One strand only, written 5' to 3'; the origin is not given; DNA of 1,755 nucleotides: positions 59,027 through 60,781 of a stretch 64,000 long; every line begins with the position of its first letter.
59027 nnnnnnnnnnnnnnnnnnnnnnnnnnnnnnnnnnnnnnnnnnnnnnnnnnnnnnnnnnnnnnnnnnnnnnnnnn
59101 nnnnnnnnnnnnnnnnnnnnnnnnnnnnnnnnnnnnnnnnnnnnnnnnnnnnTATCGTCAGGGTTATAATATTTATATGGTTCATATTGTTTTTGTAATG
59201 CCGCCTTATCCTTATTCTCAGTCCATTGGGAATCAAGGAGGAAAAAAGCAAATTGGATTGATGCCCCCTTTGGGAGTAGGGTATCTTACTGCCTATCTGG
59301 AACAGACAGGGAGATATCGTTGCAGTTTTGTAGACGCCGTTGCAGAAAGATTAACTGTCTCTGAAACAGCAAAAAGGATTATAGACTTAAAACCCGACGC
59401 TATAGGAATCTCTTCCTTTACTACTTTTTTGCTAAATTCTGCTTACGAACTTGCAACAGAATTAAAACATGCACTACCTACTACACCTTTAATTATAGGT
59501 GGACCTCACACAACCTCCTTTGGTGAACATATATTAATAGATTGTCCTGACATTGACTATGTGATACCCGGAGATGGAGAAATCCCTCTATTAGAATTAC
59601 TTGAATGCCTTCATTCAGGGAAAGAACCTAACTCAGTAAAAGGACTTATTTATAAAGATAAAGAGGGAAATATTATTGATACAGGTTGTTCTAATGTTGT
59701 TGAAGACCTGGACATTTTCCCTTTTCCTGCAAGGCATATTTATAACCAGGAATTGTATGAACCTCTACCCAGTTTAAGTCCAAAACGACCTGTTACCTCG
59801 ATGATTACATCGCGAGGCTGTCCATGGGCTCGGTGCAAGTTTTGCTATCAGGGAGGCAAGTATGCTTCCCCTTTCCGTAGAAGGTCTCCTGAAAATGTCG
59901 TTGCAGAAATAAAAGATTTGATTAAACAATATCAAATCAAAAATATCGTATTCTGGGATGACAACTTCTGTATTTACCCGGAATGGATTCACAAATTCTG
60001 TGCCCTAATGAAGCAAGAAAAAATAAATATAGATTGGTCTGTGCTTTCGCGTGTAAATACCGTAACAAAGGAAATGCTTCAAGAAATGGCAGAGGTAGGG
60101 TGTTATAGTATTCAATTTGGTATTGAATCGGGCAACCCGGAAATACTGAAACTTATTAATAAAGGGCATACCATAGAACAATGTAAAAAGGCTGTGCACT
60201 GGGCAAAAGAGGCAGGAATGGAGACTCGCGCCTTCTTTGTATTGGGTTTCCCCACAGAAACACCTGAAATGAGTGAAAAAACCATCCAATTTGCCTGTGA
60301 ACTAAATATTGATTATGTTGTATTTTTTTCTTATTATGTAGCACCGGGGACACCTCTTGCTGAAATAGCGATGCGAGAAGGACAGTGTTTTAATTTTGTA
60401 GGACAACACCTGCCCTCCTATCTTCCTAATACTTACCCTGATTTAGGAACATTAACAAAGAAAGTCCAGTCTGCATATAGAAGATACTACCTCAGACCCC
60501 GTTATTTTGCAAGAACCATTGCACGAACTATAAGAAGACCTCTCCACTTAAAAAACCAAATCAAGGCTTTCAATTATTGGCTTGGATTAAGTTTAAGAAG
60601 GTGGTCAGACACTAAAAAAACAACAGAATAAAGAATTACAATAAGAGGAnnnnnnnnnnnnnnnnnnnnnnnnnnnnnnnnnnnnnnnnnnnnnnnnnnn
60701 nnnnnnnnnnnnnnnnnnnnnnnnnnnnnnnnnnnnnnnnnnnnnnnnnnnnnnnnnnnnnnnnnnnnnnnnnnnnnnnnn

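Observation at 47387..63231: Co-directional cluster of about 16 kb: sigma-54 two-component system coupled to a GT-C/TPR + GT2 + B12-radical-SAM + BNR + esterase module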

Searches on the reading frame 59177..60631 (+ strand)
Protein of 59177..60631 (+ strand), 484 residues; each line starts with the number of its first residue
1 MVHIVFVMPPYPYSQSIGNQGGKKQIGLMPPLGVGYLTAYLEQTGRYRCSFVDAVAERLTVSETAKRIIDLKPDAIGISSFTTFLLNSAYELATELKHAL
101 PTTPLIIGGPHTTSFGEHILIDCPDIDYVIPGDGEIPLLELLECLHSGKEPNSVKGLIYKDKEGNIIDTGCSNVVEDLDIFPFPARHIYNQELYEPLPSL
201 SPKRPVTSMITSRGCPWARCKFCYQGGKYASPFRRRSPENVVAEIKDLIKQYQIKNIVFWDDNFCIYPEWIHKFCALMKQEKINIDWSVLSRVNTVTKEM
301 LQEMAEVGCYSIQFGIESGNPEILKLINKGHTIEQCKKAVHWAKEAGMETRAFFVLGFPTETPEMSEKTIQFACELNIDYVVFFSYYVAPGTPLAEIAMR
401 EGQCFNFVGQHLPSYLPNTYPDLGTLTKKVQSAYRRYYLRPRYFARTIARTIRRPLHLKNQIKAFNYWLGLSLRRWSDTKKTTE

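Call 3: search_protein_families(library=pfam, proteins=[window:59177-60631:+], max_evalue=0.01)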
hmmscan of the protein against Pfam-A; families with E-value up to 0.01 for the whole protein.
window:59177-60631:+ (484 aa): 2 families
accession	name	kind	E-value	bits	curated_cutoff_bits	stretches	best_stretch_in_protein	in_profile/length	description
PF04055.27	Radical_SAM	-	1.3e-28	100.7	29.5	1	209-373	1-166/166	Radical SAM superfamily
PF02310.24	B12-binding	-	6.4e-18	65.2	32.1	1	28-141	11-120/121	B12 binding domain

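Call 4: search_protein_families(library=ncbifam, proteins=[window:59177-60631:+], max_evalue=0.001)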
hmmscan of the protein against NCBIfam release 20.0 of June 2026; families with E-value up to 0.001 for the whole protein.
window:59177-60631:+ (484 aa): 39 families (the best 25 are shown)
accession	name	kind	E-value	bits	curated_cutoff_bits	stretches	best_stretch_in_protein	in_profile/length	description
TIGR02026.1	BchE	equivalog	5.6e-54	183.8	481.35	1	4-446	2-436/497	magnesium-protoporphyrin IX monomethyl ester anaerobic oxidative cyclase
TIGR03471.1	HpnJ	equivalog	7.3e-54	183.4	577.6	1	51-464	49-459/472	hopanoid biosynthesis associated radical SAM protein HpnJ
NF050148.1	rSAM_ApyD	equivalog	1.5e-44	152.5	750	1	63-372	65-362/645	RiPP biosynthesis radical SAM protein ApyD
TIGR03975.1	rSAM_ocin_1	subfamily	1.7e-40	139.1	281.85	1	61-371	117-425/606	RiPP maturation radical SAM C-methyltransferase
TIGR04479.1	bcpD_PhpK_rSAM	subfamily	5.5e-40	137.2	600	1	27-395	68-428/504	PhpK family radical SAM P-methyltransferase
NF038361.1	rSAM_Sden_1168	equivalog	1.8e-38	132.5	575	1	28-403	82-478/560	Sden_1168 family B12-binding radical SAM P-methyltransferase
TIGR04013.1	B12_SAM_MJ_1487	hypoth_equivalog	2.6e-33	115.4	251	2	46-250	10-194/382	TIGR04013 family B12-binding domain/radical SAM domain-containing protein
TIGR04385.1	B12_rSAM_cofa1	equivalog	1.2e-30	107.1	450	1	30-373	19-361/438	B12 lower ligand biosynthesis radical SAM protein BzaD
TIGR04072.2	rSAM_ladder_B12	equivalog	1.3e-30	106.5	360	2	206-415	180-389/443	lipid biosynthesis B12-binding/radical SAM protein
TIGR04014.1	B12_SAM_MJ_0865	equivalog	5e-28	98.1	360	1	65-402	31-362/434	methyl-coenzyme M reductase glutamine C-methyltransferase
NF033712.0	B12_rSAM_KedN5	subfamily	7e-28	97.2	700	1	31-364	17-358/624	KedN5 family methylcobalamin-dependent radical SAM C-methyltransferase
TIGR04190.1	B12_SAM_Ta0216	equivalog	9.1e-26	90.5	500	1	29-393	35-414/554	TIGR04190 family B12-binding domain/radical SAM domain protein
TIGR04367.1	HpnR_B12_rSAM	equivalog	9.1e-23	80.5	650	1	31-350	22-327/490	hopanoid C-3 methylase HpnR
TIGR04295.1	B12_rSAM_oligo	hypoth_equivalog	2.8e-22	79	400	1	6-330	4-315/422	TIGR04295 family B12-binding domain-containing radical SAM protein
NF033070.1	rSAM_AprD4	equivalog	1.5e-21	76.9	500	1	172-402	164-394/456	AprD4 family radical SAM diol-dehydratase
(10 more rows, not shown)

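Call 8: find_encoding_contigs(protein=window:59177-60631:+, flank=10000, max_places=6)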
Protein window:59177-60631:+ (484 aa): no gene with exactly this product is on record in the collection.

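Call 9: find_homologous_proteins(query=window:59177-60631:+)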
Query window:59177-60631:+ (484 aa): 3616 proteins with E <= 0.001 among 8000 candidates; the best 120 are listed.
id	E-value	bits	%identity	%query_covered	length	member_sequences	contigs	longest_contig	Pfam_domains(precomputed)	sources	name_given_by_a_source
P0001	0.0e+0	1143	100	100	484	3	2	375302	PF04055.28,PF02310.25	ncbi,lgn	-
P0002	1.6e-283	959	82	100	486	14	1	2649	PF04055.28,PF02310.25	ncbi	-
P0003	4.3e-277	938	80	100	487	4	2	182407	PF04055.28,PF02310.25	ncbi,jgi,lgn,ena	-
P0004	8.5e-270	914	79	99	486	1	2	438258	PF04055.28,PF02310.25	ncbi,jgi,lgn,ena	-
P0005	7.9e-249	845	72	98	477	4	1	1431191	PF04055.28,PF02310.25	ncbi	-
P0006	2.5e-244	830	71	99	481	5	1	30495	PF04055.28,PF02310.25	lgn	-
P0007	2.8e-206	704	63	97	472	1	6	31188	PF04055.28,PF02310.25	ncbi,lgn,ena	-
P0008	2.9e-204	698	61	99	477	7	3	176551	PF04055.28,PF02310.25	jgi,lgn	jgi:radical SAM superfamily enzyme YgiQ (UPF0313 family)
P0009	7.2e-199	680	60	98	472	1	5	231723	PF04055.28,PF02310.25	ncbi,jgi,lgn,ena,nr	ncbi:MAG TPA: radical SAM protein [Candidatus Hydrogenedentes bacterium]|nr:radical SAM protein [Can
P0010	2.8e-198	678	60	98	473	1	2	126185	PF04055.28,PF02310.25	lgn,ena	-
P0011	3.0e-198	678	60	99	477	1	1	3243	PF04055.28,PF02310.25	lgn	-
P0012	1.1e-196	673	59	98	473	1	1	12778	PF04055.28,PF02310.25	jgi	jgi:radical SAM superfamily enzyme YgiQ (UPF0313 family)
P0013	3.8e-196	671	60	97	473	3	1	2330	PF04055.28,PF02310.25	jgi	-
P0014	9.7e-196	670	59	98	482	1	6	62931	PF04055.28,PF02310.25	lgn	-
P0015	6.1e-195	667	59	98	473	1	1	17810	PF04055.28,PF02310.25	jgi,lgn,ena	-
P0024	2.2e-189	649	57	98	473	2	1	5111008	PF04055.28,PF02310.25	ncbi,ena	-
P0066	6.6e-143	495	45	97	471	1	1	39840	PF04055.28,PF02310.25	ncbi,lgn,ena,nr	ncbi:MAG: radical SAM protein [Nitrospiraceae bacterium]|nr:radical SAM protein [Nitrospiraceae bact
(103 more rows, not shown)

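Call 10: find_encoding_contigs(protein=P0001, flank=10000, max_places=3)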
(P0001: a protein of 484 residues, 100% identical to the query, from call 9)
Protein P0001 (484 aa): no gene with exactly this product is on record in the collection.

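Call 11: find_encoding_contigs(protein=P0005, flank=10000, max_places=3)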
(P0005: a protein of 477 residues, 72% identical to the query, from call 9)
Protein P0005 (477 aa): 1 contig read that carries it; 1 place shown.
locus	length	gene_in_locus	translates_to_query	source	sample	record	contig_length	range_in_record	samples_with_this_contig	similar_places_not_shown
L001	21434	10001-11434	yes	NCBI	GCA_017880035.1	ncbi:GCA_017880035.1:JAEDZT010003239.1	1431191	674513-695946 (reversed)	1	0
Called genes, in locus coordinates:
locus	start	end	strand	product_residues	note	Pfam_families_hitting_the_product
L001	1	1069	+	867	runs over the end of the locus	PF25060:ARM_TT21_2nd (faint), PF00515:TPR_1 (faint), PF07719:TPR_2 (faint), PF13174:TPR_6 (faint), PF14561:TPR_20 (faint), PF09976:TPR_21 (weak), PF14559:TPR_19 (weak), PF13428:TPR_14 (weak), +12 more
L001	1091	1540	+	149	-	-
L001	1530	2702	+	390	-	PF00989:PAS, PF08448:PAS_4 (faint), PF12860:PAS_7 (weak), PF13188:PAS_8 (weak), PF13426:PAS_9, PF00512:HisKA, PF02518:HATPase_c, PF14501:HATPase_c_5 (weak)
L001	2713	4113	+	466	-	PF00072:Response_reg, PF00158:Sigma54_activat, PF14532:Sigma54_activ_2, PF07728:AAA_5 (weak), PF25601:AAA_lid_14, PF02954:HTH_8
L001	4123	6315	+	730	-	PF13231:PMT_2, PF13414:TPR_11 (weak), PF23914:TPR_CcmH_CycH (weak), PF13431:TPR_17 (weak), PF21033:RMD1-3 (weak), PF13414:TPR_11, PF13424:TPR_12 (weak), PF13432:TPR_16 (weak), +14 more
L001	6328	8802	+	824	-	PF13231:PMT_2, PF07719:TPR_2 (faint), PF12895:ANAPC3 (faint), PF13414:TPR_11, PF14559:TPR_19 (weak), PF00515:TPR_1 (weak), PF13424:TPR_12 (weak), PF13431:TPR_17 (weak), +10 more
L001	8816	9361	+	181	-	PF00535:Glycos_transf_2, PF13641:Glyco_tranf_2_3 (weak)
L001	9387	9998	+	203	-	-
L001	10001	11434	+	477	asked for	PF02310:B12-binding, PF04055:Radical_SAM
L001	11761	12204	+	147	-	-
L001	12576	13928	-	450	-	-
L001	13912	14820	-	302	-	-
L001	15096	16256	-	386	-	-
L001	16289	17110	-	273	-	PF00977:His_biosynth, PF01207:Dus (faint), PF03060:NMO (weak)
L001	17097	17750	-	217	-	PF00117:GATase, PF07685:GATase_3 (weak), PF01174:SNO (weak)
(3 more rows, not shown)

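Call 12: find_encoding_contigs(protein=P0009, flank=10000, max_places=2)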
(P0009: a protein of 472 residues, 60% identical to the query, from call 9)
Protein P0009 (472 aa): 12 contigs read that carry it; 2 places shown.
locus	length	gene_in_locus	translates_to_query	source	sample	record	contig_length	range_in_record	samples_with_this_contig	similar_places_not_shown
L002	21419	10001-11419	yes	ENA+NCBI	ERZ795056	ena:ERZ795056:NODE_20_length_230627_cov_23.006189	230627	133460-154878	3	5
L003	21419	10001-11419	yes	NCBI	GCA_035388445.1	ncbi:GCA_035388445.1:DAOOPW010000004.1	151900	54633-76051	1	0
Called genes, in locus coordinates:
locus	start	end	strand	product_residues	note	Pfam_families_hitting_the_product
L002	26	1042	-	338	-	PF04909:Amidohydro_2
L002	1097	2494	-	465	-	PF24856:AraA_central, PF11762:Arabinose_Iso_C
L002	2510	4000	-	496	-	PF00370:FGGY_N, PF02782:FGGY_C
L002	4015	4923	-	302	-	PF14100:DUF6807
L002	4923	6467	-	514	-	PF21252:Glyco_hydro_109_C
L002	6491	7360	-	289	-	PF08450:SGL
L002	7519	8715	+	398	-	-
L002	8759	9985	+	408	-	PF00535:Glycos_transf_2, PF26629:GT2_TM_C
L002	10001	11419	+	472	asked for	PF02310:B12-binding, PF04055:Radical_SAM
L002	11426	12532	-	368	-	-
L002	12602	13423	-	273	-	PF00977:His_biosynth, PF01180:DHO_dh (faint)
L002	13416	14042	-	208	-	PF00117:GATase, PF07685:GATase_3, PF01174:SNO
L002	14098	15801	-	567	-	PF02543:Carbam_trans_N, PF16861:Carbam_trans_C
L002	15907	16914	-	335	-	PF04055:Radical_SAM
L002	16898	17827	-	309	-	PF03706:LPG_synthase_TM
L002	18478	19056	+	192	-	PF12728:HTH_17, PF00376:MerR, PF13411:MerR_1 (faint), PF00072:Response_reg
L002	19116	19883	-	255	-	-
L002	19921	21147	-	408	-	-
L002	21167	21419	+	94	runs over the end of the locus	-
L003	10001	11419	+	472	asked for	PF02310:B12-binding, PF04055:Radical_SAM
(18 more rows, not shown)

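Call 13: find_encoding_contigs(protein=P0024, flank=10000, max_places=2)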
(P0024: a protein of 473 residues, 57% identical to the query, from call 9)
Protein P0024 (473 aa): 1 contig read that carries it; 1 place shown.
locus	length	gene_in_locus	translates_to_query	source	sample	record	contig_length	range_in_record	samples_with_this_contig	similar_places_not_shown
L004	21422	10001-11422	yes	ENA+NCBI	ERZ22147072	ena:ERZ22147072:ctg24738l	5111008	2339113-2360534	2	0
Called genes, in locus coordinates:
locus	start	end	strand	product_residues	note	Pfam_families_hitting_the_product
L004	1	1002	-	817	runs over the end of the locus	PF00989:PAS, PF08448:PAS_4, PF13426:PAS_9, PF00989:PAS, PF08448:PAS_4, PF13426:PAS_9, PF08447:PAS_3, PF02518:HATPase_c, +3 more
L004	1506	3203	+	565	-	PF01144:CoA_trans, PF16957:Mal_decarbox_Al (weak)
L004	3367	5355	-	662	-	PF03901:Glyco_transf_22 (weak), PF13231:PMT_2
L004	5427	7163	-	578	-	PF01520:Amidase_3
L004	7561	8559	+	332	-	PF00459:Inositol_P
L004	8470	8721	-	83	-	-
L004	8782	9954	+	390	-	PF00535:Glycos_transf_2, PF12804:NTP_transf_3 (faint)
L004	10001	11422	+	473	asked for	PF02310:B12-binding, PF04055:Radical_SAM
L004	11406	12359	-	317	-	PF00535:Glycos_transf_2, PF10111:Glyco_tranf_2_2, PF13641:Glyco_tranf_2_3, PF13632:Glyco_trans_2_3 (weak)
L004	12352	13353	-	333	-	PF04055:Radical_SAM, PF13186:SPASM (faint)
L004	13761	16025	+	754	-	PF13231:PMT_2, PF07719:TPR_2 (faint)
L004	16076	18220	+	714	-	PF13231:PMT_2 (weak)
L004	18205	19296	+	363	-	PF03706:LPG_synthase_TM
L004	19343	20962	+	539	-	PF02310:B12-binding, PF04055:Radical_SAM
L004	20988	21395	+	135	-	PF15891:Nuc_deoxyri_tr2 (weak), PF05014:Nuc_deoxyrib_tr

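Call 14: find_encoding_contigs(protein=P0066, flank=10000, max_places=2)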
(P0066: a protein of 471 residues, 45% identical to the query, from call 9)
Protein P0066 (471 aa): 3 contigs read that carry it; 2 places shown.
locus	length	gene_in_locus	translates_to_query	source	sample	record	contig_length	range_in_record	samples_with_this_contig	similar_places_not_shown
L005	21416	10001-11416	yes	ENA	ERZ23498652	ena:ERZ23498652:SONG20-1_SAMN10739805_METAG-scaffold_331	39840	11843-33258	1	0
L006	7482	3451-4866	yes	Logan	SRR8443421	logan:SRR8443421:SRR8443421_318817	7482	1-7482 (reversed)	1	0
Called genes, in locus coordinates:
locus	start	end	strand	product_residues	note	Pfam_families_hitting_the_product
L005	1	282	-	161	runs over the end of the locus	PF01035:DNA_binding_1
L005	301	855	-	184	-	-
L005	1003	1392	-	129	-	-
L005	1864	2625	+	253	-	PF06167:Peptidase_M90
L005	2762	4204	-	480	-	PF05221:AdoHcyase, PF02826:2-Hacid_dh_C (weak), PF00670:AdoHcyase_NAD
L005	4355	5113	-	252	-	PF12844:HTH_19 (weak), PF13560:HTH_31, PF01381:HTH_3, PF00211:Guanylate_cyc (faint)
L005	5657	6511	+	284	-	PF07313:AmiA-like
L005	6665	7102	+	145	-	PF04970:LRAT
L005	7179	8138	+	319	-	PF04055:Radical_SAM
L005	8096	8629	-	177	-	PF02075:RuvC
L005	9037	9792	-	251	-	PF20772:TACO1_YebC_N, PF01709:Transcrip_reg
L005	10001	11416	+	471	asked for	PF02310:B12-binding, PF04055:Radical_SAM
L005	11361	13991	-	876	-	PF13231:PMT_2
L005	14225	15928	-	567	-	-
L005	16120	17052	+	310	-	PF00850:Hist_deacetyl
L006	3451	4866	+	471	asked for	PF02310:B12-binding, PF04055:Radical_SAM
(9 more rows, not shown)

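Call 17: find_encoding_contigs(protein=P0003, flank=10000, max_places=1)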
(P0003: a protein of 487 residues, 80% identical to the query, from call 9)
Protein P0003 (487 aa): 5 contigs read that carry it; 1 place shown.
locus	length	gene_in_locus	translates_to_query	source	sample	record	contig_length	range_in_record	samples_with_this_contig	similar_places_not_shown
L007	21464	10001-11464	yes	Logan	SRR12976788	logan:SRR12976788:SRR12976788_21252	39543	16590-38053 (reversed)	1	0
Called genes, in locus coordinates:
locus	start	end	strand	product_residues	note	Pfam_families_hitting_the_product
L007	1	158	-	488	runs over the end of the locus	PF01266:DAO, PF07992:Pyr_redox_2 (faint), PF04324:Fer2_BFD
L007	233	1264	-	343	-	PF02885:Glycos_trans_3N, PF00591:Glycos_transf_3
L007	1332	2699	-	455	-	PF01120:Alpha_L_fucos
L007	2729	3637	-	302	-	PF00072:Response_reg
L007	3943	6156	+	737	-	PF13231:PMT_2, PF00515:TPR_1 (weak), PF13424:TPR_12 (weak), PF23914:TPR_CcmH_CycH, PF13432:TPR_16 (weak), PF00515:TPR_1, PF13424:TPR_12, PF00515:TPR_1, +20 more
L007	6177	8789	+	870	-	PF13231:PMT_2, PF00515:TPR_1, PF07719:TPR_2 (weak), PF13414:TPR_11, PF13424:TPR_12 (weak), PF14559:TPR_19 (weak), PF13414:TPR_11 (weak), PF14559:TPR_19 (weak), +15 more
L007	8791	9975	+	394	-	PF00535:Glycos_transf_2, PF26629:GT2_TM_C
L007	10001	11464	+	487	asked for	PF02310:B12-binding, PF04055:Radical_SAM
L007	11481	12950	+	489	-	-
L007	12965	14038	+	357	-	PF12715:Abhydrolase_7 (weak), PF22244:GCE_fung, PF01738:DLH, PF02129:Peptidase_S15 (weak), PF00561:Abhydrolase_1, PF00326:Peptidase_S9, PF12146:Hydrolase_4 (weak), PF12697:Abhydrolase_6 (weak), +2 more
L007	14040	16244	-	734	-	-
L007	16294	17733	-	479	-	PF02310:B12-binding, PF04055:Radical_SAM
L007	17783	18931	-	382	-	-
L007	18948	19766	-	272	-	PF00977:His_biosynth, PF01180:DHO_dh (faint), PF01207:Dus (faint), PF02581:TMP-TENI (faint), PF03060:NMO (faint)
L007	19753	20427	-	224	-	PF00117:GATase, PF01174:SNO, PF07685:GATase_3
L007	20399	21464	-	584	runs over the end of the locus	PF02543:Carbam_trans_N, PF22521:HypF_C_2, PF16861:Carbam_trans_C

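Call 18: find_encoding_contigs(protein=P0004, flank=10000, max_places=1)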
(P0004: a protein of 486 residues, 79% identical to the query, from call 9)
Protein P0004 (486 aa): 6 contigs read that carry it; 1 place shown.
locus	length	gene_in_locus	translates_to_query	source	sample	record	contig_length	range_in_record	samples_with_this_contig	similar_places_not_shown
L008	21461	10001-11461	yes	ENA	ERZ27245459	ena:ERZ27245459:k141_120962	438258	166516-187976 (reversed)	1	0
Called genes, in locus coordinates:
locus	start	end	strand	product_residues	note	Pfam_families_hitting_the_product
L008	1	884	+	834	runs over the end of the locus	PF20308:TPR-S (faint), PF13428:TPR_14 (faint), PF25062:ARM_TT21_N (faint), PF07719:TPR_2 (faint), PF13174:TPR_6 (faint), PF13525:YfiO (weak), PF09976:TPR_21, PF13424:TPR_12 (weak), +9 more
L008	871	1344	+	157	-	-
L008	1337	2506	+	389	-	PF00989:PAS, PF13426:PAS_9 (faint), PF00512:HisKA, PF02518:HATPase_c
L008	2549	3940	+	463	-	PF00072:Response_reg, PF00158:Sigma54_activat, PF14532:Sigma54_activ_2, PF07728:AAA_5, PF25601:AAA_lid_14, PF02954:HTH_8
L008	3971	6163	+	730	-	PF13231:PMT_2, PF00515:TPR_1 (weak), PF07719:TPR_2 (weak), PF13414:TPR_11 (weak), PF13424:TPR_12 (weak), PF13432:TPR_16 (weak), PF13424:TPR_12 (weak), PF14559:TPR_19, +17 more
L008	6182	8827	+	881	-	PF13231:PMT_2, PF00515:TPR_1 (weak), PF07719:TPR_2 (weak), PF13414:TPR_11, PF13424:TPR_12 (weak), PF25062:ARM_TT21_N (weak), PF14559:TPR_19 (weak), PF13414:TPR_11, +22 more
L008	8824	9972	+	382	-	PF00535:Glycos_transf_2, PF26629:GT2_TM_C (weak)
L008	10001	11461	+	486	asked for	PF02310:B12-binding, PF04055:Radical_SAM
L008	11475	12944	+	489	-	-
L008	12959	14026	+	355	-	PF12715:Abhydrolase_7 (faint), PF22244:GCE_fung, PF01738:DLH (weak), PF00561:Abhydrolase_1 (weak), PF12697:Abhydrolase_6, PF00326:Peptidase_S9, PF12146:Hydrolase_4 (weak)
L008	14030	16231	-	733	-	-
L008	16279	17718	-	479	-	PF02310:B12-binding, PF04055:Radical_SAM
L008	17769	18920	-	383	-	-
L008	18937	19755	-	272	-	PF00977:His_biosynth, PF02581:TMP-TENI (faint), PF01207:Dus (faint), PF03060:NMO (weak)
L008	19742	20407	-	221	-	PF00117:GATase, PF07685:GATase_3, PF01174:SNO (weak)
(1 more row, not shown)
